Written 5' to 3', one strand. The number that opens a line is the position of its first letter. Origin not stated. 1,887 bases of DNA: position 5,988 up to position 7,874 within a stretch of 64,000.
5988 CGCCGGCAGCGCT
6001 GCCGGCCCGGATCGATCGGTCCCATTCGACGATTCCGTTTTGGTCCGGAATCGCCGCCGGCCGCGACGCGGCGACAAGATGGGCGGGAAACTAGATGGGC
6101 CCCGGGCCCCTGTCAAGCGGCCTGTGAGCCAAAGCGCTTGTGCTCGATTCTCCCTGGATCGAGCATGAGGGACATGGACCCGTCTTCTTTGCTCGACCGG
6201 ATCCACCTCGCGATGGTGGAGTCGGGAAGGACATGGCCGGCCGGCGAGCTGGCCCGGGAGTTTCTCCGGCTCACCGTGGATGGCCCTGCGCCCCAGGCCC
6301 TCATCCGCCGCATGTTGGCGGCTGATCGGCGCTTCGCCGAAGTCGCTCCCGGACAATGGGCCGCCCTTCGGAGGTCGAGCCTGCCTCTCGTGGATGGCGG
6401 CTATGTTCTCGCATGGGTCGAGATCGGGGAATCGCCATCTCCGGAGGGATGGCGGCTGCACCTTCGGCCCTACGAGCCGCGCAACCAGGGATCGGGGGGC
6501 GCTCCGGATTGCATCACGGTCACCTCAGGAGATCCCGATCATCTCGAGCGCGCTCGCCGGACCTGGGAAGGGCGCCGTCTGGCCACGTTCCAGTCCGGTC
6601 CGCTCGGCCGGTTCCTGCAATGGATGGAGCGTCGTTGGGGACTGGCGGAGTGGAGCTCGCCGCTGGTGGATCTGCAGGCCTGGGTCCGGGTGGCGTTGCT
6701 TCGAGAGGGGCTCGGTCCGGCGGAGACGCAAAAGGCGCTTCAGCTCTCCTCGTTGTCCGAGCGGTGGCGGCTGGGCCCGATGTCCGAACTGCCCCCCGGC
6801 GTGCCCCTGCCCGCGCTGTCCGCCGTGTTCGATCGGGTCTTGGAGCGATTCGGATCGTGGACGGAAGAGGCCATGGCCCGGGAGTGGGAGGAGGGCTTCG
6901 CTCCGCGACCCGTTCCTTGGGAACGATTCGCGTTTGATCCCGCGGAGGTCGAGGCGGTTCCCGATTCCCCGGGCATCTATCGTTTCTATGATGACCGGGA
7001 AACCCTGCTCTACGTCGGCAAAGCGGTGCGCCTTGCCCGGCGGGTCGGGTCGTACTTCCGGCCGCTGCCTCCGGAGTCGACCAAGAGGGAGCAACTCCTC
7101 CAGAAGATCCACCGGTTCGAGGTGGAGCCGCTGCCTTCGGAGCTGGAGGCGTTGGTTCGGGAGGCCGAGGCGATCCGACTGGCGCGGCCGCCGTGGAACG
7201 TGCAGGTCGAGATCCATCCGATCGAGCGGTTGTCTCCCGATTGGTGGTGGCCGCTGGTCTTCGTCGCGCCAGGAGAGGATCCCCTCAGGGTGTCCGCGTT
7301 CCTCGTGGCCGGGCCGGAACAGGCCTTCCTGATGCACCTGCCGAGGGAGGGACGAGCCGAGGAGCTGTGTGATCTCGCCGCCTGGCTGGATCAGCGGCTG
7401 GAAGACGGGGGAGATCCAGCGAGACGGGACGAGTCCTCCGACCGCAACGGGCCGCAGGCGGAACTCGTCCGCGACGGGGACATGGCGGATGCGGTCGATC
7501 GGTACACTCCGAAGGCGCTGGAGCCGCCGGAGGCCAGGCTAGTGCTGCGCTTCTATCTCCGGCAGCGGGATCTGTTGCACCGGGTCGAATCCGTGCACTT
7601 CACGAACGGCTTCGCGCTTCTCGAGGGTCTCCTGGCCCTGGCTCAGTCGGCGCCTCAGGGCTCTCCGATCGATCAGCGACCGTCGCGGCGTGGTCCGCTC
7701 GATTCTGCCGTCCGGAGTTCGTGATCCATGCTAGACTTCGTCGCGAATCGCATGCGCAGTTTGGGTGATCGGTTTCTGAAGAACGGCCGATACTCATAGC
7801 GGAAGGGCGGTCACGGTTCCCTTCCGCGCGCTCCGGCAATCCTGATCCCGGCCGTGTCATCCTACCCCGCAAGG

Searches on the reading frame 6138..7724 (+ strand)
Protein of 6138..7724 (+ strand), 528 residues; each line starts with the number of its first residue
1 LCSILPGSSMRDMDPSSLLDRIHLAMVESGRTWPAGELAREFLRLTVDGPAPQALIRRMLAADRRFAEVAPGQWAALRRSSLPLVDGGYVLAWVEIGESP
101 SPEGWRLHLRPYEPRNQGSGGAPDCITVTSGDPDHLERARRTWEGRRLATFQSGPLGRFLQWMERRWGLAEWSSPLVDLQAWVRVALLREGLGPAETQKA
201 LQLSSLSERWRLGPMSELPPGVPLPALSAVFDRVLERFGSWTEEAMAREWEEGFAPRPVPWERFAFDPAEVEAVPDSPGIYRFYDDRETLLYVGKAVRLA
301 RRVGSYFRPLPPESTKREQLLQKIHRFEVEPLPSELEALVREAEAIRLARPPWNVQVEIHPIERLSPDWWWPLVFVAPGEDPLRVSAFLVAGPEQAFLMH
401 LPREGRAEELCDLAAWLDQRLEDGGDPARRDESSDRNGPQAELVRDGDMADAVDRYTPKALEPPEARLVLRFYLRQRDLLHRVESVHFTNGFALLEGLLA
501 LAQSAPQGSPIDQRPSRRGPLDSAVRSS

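Call 6: search_protein_families(library=pfam, proteins=[window:6138-7724:+])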
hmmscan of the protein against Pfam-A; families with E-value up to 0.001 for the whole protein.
window:6138-7724:+ (528 aa): 1 family
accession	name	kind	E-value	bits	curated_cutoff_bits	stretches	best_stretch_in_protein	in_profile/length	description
PF01541.30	GIY-YIG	-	0.00011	22.8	22.6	1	278-351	2-74/78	GIY-YIG catalytic domain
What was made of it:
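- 6138..7724 (+): Upstream ORF, a GIY-YIG / UvrC-N-like nuclease-domain protein; the start codon is uncertain. In most relatives an aminotransferase gene lies between this gene and arcC. That gene is absent from the window. Pfam GIY-YIG 22.8 bits (call 6).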

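Call 9: search_protein_families(library=ncbifam, proteins=[window:6138-7724:+])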
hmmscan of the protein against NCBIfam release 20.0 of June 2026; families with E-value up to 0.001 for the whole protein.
window:6138-7724:+ (528 aa): 13 families
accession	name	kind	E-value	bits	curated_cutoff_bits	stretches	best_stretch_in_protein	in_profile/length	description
TIGR00194.1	uvrC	equivalog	6.3e-19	68.1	285.45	1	270-356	4-88/574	excinuclease ABC subunit UvrC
NF005906.0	PRK07883.1-4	equivalog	1.5e-16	59.9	495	1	272-355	210-293/563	DEDD exonuclease domain-containing protein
NF011260.0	PRK14666.1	equivalog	6.6e-14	51.6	649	1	270-355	5-90/698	excinuclease ABC subunit C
NF001824.0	PRK00558.1-5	equivalog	1.7e-12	46.5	451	1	266-356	7-96/652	excinuclease ABC subunit UvrC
NF005907.0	PRK07883.1-5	equivalog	3.3e-12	45.6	454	1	272-355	225-307/584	DEDD exonuclease domain-containing protein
NF011262.0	PRK14668.1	equivalog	3.9e-11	42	544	1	272-357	11-92/577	excinuclease ABC subunit C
NF005905.0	PRK07883.1-3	equivalog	7.2e-10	38.1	508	1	271-356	220-304/581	DEDD exonuclease domain-containing protein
NF011264.0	PRK14670.1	equivalog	2.4e-09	36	1021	1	270-357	11-96/602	excinuclease ABC subunit C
NF005904.0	PRK07883.1-2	equivalog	1.3e-08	33.6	969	1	272-356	227-310/584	DEDD exonuclease domain-containing protein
NF005903.0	PRK07883.1-1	equivalog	2.3e-08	33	1038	1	271-371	242-335/642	DEDD exonuclease domain-containing protein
NF007833.0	PRK10545.1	equivalog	2.8e-08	33.3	367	1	271-356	28-109/289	excinuclease Cho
NF011263.0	PRK14669.1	equivalog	8.4e-08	31.2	1108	1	271-366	7-105/624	excinuclease ABC subunit C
NF011261.0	PRK14667.1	equivalog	1.1e-06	27.6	818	1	270-357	9-94/567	excinuclease ABC subunit C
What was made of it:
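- Checked: ORF 6138-7724 has a weak GIY-YIG / UvrC-N-like domain (calls 6, 9).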
